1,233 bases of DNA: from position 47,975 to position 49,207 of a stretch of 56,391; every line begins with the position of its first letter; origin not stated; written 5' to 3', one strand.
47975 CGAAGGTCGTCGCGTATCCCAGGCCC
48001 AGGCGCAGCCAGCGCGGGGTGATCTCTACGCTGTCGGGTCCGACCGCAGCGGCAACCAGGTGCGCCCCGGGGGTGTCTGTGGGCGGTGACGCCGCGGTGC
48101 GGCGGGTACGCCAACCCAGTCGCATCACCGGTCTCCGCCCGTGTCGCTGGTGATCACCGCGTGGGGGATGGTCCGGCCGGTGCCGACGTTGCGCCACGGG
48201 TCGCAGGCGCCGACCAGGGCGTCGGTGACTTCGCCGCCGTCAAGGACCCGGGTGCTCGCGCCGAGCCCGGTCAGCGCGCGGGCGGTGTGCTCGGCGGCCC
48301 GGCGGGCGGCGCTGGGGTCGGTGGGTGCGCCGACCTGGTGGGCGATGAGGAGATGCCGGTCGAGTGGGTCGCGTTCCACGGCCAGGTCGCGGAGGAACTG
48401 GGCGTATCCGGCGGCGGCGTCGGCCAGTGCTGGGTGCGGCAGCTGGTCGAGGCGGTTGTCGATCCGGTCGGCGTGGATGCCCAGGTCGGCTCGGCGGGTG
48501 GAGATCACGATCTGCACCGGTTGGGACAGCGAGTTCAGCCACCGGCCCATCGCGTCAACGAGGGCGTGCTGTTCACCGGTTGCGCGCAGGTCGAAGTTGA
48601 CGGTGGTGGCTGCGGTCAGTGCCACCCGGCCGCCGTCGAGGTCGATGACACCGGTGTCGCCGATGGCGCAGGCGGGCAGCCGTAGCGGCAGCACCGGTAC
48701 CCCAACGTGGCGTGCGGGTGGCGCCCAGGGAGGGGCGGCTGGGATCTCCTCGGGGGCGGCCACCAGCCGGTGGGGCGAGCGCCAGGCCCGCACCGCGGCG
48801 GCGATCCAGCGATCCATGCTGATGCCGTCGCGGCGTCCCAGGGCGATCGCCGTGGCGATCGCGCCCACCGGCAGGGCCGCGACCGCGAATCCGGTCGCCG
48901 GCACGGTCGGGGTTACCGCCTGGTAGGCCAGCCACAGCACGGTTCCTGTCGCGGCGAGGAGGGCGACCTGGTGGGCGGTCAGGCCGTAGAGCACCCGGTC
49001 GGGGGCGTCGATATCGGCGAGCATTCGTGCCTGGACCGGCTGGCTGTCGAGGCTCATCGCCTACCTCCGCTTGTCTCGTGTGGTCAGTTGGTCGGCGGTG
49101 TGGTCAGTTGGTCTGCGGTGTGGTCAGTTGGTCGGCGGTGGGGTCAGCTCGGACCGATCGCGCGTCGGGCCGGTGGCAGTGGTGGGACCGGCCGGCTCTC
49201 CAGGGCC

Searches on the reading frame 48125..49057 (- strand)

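Call 7: search_protein_families(library=pfam, proteins=[window:48125-49057:-], max_evalue=0.01)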
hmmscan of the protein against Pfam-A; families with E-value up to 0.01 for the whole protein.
window:48125-49057:- (310 aa): 1 family
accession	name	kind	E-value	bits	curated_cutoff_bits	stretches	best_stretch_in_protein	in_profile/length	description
PF12666.12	PrgI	-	9.3e-13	49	27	1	13-99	3-90/91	PrgI family protein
